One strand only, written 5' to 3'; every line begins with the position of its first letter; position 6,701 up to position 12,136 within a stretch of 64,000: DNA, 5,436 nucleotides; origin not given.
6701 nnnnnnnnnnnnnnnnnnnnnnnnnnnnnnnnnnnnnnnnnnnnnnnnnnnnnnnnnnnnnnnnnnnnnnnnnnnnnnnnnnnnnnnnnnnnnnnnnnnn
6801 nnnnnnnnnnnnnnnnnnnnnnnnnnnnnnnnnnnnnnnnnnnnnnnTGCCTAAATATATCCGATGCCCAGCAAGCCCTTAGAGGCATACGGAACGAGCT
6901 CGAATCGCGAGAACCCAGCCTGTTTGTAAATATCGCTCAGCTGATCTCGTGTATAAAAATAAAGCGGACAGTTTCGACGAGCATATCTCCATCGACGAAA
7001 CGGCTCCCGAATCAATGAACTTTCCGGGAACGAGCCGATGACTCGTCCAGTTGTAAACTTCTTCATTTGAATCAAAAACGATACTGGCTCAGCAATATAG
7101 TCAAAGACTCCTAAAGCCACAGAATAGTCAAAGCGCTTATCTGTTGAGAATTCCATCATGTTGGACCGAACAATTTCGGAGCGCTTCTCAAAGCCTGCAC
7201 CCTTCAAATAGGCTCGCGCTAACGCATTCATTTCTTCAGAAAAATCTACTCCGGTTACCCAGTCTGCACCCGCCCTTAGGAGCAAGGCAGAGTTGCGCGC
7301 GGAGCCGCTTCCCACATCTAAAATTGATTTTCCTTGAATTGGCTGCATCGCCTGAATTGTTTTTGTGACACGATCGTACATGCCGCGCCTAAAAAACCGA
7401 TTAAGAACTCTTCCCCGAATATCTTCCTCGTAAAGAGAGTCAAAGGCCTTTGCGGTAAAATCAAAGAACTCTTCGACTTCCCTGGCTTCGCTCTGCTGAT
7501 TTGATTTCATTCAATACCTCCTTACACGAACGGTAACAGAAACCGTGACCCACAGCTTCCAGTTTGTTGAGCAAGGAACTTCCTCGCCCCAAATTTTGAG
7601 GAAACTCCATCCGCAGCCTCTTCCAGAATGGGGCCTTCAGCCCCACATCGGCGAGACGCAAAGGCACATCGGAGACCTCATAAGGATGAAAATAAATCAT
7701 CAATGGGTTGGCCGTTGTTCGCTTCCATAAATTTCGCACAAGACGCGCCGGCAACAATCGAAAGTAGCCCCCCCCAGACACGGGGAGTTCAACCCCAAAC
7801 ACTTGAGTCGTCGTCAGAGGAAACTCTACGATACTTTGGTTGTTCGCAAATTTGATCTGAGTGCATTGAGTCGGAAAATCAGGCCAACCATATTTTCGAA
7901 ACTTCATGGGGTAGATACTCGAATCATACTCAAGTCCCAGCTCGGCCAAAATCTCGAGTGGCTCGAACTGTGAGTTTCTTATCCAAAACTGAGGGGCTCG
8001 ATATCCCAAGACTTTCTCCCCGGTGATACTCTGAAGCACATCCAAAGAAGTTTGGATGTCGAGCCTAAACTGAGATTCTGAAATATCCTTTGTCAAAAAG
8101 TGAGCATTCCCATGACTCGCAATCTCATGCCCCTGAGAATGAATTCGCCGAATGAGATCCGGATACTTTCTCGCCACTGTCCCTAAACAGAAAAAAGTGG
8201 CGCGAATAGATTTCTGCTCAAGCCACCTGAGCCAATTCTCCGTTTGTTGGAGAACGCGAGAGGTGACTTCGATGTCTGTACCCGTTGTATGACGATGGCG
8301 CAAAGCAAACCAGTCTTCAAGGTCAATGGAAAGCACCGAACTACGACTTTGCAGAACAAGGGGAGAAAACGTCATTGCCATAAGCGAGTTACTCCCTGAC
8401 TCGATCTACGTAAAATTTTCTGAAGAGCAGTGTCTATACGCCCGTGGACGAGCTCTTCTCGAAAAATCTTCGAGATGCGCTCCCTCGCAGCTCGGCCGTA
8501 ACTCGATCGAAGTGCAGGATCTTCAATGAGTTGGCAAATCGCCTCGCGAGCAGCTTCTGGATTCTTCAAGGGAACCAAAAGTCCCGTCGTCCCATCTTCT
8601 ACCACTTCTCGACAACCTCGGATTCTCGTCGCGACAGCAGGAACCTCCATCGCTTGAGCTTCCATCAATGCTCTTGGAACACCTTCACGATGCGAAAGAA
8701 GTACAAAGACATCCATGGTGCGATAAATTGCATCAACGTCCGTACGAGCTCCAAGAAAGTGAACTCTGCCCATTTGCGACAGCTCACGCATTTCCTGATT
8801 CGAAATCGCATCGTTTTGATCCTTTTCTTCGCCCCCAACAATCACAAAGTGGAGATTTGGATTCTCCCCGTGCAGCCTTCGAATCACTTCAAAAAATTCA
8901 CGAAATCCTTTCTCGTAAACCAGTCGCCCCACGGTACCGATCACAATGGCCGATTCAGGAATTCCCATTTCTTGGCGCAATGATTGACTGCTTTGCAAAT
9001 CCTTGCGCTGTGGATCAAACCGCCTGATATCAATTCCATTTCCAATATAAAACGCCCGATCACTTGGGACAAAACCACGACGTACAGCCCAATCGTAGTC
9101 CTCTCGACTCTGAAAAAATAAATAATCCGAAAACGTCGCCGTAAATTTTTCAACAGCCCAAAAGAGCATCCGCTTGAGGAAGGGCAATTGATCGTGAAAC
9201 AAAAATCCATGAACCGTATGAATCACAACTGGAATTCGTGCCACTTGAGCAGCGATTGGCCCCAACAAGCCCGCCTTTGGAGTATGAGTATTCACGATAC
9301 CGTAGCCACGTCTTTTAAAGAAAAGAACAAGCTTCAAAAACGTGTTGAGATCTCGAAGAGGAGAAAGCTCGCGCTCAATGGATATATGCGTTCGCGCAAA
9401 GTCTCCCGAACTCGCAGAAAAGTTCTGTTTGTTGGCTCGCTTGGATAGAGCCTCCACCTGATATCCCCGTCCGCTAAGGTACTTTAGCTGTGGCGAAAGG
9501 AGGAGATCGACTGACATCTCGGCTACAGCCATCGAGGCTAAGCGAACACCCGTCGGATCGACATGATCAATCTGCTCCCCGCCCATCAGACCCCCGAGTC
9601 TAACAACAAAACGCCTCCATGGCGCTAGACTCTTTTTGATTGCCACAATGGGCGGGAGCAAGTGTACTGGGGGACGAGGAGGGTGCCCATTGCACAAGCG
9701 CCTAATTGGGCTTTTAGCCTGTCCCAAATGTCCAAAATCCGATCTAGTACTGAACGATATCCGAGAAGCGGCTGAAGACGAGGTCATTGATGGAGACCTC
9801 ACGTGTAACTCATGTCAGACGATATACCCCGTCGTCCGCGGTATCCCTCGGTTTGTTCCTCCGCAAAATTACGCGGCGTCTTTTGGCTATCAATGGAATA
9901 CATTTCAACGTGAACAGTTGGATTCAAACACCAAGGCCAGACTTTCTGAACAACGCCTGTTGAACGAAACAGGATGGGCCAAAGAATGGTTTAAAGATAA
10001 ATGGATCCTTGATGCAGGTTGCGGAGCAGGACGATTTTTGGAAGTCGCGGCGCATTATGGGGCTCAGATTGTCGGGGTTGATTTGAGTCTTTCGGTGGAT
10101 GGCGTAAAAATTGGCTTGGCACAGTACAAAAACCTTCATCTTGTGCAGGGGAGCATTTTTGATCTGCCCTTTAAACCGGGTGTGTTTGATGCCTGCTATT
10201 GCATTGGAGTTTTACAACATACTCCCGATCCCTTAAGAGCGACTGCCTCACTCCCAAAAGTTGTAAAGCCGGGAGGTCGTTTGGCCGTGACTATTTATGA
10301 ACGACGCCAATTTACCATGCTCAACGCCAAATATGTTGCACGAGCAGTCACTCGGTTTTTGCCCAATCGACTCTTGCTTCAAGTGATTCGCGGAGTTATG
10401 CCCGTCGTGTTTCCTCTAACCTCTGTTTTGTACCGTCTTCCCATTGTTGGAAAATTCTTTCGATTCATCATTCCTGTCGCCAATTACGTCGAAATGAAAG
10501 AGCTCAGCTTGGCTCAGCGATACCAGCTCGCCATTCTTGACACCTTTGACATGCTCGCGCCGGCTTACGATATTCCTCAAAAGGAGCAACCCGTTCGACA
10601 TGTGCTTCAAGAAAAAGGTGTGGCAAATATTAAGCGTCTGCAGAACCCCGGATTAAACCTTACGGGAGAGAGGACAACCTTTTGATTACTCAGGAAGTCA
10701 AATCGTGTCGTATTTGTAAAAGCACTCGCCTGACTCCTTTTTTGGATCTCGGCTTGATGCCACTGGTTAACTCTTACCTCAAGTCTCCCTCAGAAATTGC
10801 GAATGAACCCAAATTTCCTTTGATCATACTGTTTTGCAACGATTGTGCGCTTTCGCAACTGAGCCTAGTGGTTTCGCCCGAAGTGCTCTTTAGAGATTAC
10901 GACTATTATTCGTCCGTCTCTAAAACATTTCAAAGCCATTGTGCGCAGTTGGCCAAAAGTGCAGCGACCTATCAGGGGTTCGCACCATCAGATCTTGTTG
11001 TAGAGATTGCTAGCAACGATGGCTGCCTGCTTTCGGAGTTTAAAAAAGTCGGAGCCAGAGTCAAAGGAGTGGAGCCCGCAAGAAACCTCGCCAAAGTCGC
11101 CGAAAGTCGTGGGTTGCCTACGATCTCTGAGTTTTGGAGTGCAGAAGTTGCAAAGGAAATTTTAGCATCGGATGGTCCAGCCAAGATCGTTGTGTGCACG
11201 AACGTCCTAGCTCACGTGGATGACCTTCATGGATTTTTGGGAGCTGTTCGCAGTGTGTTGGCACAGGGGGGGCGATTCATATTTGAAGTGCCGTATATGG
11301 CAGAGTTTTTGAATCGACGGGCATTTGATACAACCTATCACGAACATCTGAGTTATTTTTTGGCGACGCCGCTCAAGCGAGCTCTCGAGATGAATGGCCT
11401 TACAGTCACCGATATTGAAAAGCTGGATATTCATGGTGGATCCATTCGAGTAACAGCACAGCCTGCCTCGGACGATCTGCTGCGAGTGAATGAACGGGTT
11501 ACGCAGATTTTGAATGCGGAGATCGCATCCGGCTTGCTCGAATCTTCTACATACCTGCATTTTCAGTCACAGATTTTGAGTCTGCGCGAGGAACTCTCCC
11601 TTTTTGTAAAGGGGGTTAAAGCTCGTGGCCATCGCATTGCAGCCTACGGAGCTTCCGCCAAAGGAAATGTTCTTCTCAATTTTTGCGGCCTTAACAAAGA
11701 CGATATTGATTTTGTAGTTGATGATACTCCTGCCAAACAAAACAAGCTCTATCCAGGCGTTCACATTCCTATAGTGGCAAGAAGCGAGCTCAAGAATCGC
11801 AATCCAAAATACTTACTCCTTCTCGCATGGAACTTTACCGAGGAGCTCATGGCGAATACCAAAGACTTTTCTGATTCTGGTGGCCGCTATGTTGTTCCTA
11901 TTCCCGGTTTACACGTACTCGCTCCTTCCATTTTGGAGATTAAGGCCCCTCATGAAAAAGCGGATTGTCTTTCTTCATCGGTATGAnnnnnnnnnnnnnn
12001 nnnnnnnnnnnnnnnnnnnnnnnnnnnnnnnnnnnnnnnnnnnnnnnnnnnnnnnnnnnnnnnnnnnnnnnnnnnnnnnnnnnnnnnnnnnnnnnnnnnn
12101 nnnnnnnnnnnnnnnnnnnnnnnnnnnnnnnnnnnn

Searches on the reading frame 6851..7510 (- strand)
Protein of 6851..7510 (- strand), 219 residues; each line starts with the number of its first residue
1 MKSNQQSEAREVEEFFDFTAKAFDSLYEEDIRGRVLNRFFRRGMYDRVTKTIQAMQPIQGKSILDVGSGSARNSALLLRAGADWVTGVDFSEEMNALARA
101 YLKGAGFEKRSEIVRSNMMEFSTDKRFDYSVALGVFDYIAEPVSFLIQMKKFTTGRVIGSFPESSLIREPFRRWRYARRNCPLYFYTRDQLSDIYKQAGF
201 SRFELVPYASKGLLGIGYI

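Call 75: search_protein_families(library=ncbifam, proteins=[window:6851-7510:-], max_evalue=1e-8)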
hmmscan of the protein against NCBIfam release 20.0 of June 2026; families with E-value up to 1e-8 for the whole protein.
window:6851-7510:- (219 aa): 3 families
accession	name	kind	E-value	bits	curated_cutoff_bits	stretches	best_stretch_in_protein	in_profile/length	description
NF043040.1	corrin_prot_MT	hypoth_equivalog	1.6e-10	40.8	180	1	41-132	23-116/216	corrinoid protein-associated methyltransferase CpaM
TIGR02021.1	BchM-ChlM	equivalog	2.4e-10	40.2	158.9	1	11-142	4-135/218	magnesium protoporphyrin IX methyltransferase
NF041820.1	daptide_MTase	equivalog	3.7e-09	36.4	175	1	48-129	26-107/243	daptide-type RiPP biosynthesis methyltransferase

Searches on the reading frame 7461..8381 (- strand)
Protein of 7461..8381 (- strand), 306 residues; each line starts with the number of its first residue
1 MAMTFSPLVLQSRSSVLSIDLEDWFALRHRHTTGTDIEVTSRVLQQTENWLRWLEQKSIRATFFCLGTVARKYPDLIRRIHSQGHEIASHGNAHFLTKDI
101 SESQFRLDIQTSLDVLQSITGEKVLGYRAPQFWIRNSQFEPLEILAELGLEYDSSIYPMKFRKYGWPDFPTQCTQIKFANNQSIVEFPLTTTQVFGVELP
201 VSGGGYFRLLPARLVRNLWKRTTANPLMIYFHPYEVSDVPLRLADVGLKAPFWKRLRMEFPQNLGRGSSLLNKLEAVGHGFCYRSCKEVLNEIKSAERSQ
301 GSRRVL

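Call 75: search_protein_families(library=ncbifam, proteins=[window:7461-8381:-], max_evalue=1e-8)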
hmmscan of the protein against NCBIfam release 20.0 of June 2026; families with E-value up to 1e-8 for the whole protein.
window:7461-8381:- (306 aa): 6 families
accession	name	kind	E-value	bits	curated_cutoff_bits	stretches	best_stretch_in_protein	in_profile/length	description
TIGR03006.1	pepcterm_polyde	equivalog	1.4e-64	217.9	276.2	1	17-253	3-243/272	XrtA system polysaccharide deacetylase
TIGR02764.1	spore_ybaN_pdaB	equivalog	2.3e-17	63.4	237.4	1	45-134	19-108/191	polysaccharide deacetylase family sporulation protein PdaB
TIGR04243.1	nodulat_NodB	equivalog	2e-13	50.3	240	1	49-130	19-101/197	chitooligosaccharide deacetylase NodB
NF045821.1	PgAcgDacpgdA1_Bac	equivalog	3.2e-13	49.2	400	1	46-139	102-195/282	peptidoglycan-N-acetylglucosamine deacetylase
TIGR03212.1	uraD_N-term-dom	equivalog_domain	3e-09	36.3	424.6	1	51-157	83-185/297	allantoinase PuuE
TIGR02884.1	spore_pdaA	equivalog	4.7e-09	36.3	298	1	47-130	52-135/224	delta-lactam-biosynthetic de-N-acetylase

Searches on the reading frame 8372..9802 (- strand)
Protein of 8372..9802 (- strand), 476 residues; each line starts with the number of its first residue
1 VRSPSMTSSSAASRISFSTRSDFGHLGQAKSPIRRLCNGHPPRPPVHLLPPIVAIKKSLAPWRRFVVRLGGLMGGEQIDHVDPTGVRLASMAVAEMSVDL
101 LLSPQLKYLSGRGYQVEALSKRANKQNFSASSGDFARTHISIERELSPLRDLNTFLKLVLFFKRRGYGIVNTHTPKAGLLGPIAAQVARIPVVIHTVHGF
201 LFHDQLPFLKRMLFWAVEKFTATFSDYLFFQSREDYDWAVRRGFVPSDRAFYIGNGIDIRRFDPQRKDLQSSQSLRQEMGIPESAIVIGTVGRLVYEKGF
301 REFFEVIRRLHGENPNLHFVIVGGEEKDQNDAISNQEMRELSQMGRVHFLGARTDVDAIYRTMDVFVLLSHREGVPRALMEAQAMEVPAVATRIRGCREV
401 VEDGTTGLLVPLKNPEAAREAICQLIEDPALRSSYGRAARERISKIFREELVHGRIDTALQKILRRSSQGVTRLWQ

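Call 75: search_protein_families(library=ncbifam, proteins=[window:8372-9802:-], max_evalue=1e-8)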
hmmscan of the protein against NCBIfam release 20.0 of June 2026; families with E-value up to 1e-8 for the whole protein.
window:8372-9802:- (476 aa): 26 families (the best 25 are shown)
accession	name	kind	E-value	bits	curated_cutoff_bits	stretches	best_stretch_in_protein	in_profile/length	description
TIGR03088.1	stp2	hypoth_equivalog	2.3e-40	138.8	409.05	1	148-450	63-360/374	TIGR03088 family PEP-CTERM/XrtA system glycosyltransferase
NF041876.1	EPS_EpsE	equivalog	2.5e-32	112.6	400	1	282-450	211-383/389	exopolysaccharide biosynthesis GT4 family glycosyltransferase EpsE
TIGR03999.1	thiol_BshA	equivalog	8e-23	81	273.7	1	242-453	161-363/375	N-acetyl-alpha-D-glucosaminyl L-malate synthase BshA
TIGR03449.1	mycothiol_MshA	equivalog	9.2e-22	77.5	462.5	1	167-445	103-386/406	D-inositol-3-phosphate glycosyltransferase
NF038011.1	PelF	equivalog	3.1e-20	72.7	100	1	246-455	278-484/489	GT4 family glycosyltransferase PelF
NF038229.1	Glyco4_Geo_Pelo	equivalog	4.6e-20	71.9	400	1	298-448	174-321/338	GPMC system family 4 glycosyltransferase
TIGR02149.1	glgA_Coryne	subfamily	1.7e-19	70.2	302.4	1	164-455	81-382/391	glycogen synthase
NF047684.1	TeichurnBiosyTuaC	equivalog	2.9e-19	69.3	550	1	255-447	192-373/391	teichuronic acid biosynthesis protein TuaC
NF011726.0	PRK15179.1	equivalog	4.9e-18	64.8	733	1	283-448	515-679/694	Vi polysaccharide biosynthesis protein TviE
TIGR04063.1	stp3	hypoth_equivalog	2.6e-17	62.8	442.05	1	240-442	173-374/397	TIGR04063 family PEP-CTERM/XrtA system glycosyltransferase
TIGR04047.1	MSMEG_0565_glyc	hypoth_equivalog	1.3e-15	57.4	259.85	1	249-431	160-344/373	MSMEG_0565 family glycosyltransferase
NF050056.1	ProtGlycPglH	equivalog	1e-14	54.4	600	1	289-444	183-335/354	GalNAc-alpha-(1->4)-GalNAc-alpha-(1->3)-diNAcBac-PP-undecaprenol alpha-1,4-N-acetyl-D-galactosaminyltransferase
TIGR04157.1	glyco_rSAM_CFB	subfamily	1.2e-14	54.1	400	1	244-431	189-369/406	TIGR04157 family glycosyltransferase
NF012034.0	PRK15490.1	equivalog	1.9e-13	49.7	813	1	285-410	398-520/578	Vi polysaccharide biosynthesis glycosyltransferase TviE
NF007640.0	PRK10307.1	subfamily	8.3e-13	48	276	1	232-463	179-407/411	WcaI family glycosyltransferase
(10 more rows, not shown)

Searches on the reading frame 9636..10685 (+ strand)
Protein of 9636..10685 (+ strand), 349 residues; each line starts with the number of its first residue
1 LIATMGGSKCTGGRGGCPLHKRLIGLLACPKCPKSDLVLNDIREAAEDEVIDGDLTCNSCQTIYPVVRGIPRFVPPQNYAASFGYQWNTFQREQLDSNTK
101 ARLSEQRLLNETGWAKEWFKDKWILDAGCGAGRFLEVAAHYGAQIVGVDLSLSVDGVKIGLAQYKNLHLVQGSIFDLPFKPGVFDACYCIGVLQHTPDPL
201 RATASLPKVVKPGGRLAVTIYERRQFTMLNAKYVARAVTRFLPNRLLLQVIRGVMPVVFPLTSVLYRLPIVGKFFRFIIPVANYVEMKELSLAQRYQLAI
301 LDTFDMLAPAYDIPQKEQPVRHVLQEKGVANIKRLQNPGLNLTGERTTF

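Call 75: search_protein_families(library=ncbifam, proteins=[window:9636-10685:+], max_evalue=1e-8)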
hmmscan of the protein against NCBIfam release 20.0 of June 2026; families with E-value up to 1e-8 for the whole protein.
window:9636-10685:+ (349 aa): 8 families
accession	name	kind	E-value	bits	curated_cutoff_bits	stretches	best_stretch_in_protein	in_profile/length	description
NF045667.1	MTase_DVU1556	equivalog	3e-15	56.2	155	1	121-225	23-127/213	DVU_1556 family methyltransferase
NF038101.1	Trm112_arch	equivalog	8.2e-14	51.5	77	1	20-77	2-57/59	methytransferase partner Trm112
TIGR01983.1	UbiG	equivalog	1.2e-11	44.3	102.95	1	111-244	45-177/228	bifunctional 2-polyprenyl-6-hydroxyphenol methylase/3-demethylubiquinol 3-O-methyltransferase UbiG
NF001241.0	PRK00216.1-2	equivalog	6.5e-10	39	327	1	122-242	53-170/231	demethylmenaquinone methyltransferase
NF007610.0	PRK10258.1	equivalog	1.3e-09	37.7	342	1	79-235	9-155/251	malonyl-ACP O-methyltransferase BioC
NF011650.0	PRK15068.1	equivalog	4.1e-09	35.7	209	1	119-218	121-225/324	tRNA 5-methoxyuridine(34)/uridine 5-oxyacetic acid(34) synthase CmoB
TIGR00452.1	TIGR00452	equivalog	4.4e-09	35.6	275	1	118-218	115-219/316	tRNA 5-methoxyuridine(34)/uridine 5-oxyacetic acid(34) synthase CmoB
NF001243.0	PRK00216.1-4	equivalog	7.9e-09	35.2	235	0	122-234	49-165/237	demethylmenaquinone methyltransferase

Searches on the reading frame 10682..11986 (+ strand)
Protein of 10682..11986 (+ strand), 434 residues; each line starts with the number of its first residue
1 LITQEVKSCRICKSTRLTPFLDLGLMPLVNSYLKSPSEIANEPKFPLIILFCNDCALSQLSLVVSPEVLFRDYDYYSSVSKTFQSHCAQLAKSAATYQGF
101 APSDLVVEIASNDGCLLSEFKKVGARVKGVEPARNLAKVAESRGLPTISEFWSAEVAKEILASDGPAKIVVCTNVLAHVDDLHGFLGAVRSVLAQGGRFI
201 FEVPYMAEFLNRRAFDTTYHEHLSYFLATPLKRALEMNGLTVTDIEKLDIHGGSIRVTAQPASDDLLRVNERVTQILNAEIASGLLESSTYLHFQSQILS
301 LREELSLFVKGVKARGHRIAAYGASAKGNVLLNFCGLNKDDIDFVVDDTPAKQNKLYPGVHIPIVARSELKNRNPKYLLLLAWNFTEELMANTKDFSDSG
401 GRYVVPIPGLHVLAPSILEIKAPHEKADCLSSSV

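Call 75: search_protein_families(library=ncbifam, proteins=[window:10682-11986:+], max_evalue=1e-8)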
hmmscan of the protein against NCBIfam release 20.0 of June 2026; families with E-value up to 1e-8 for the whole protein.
window:10682-11986:+ (434 aa): 0 families

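Call 80: search_protein_families(library=pfam, proteins=[window:10682-11986:+], max_evalue=0.01)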
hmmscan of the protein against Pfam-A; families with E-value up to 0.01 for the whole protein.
window:10682-11986:+ (434 aa): 7 families
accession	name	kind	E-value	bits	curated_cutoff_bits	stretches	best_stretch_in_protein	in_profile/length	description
PF08484.17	Methyltransf_14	-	2.3e-55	187.2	23.5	1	250-408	2-160/160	C-methyltransferase C-terminal domain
PF08421.16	Methyltransf_13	-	7.4e-20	71.3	31.3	1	9-70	1-62/62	Putative zinc binding domain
PF13489.12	Methyltransf_23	-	2.8e-15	56.8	27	1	104-243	24-162/164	Methyltransferase domain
PF08241.18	Methyltransf_11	-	1.4e-07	32.5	21.2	1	108-201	2-95/95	Methyltransferase domain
PF08242.18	Methyltransf_12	-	1.2e-06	29.6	30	1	107-199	1-98/98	Methyltransferase domain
PF13649.12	Methyltransf_25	-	9.7e-05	23.4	27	1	106-197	1-97/97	Methyltransferase domain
PF13847.12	Methyltransf_31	-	0.0049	17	27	1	157-210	64-119/145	Methyltransferase domain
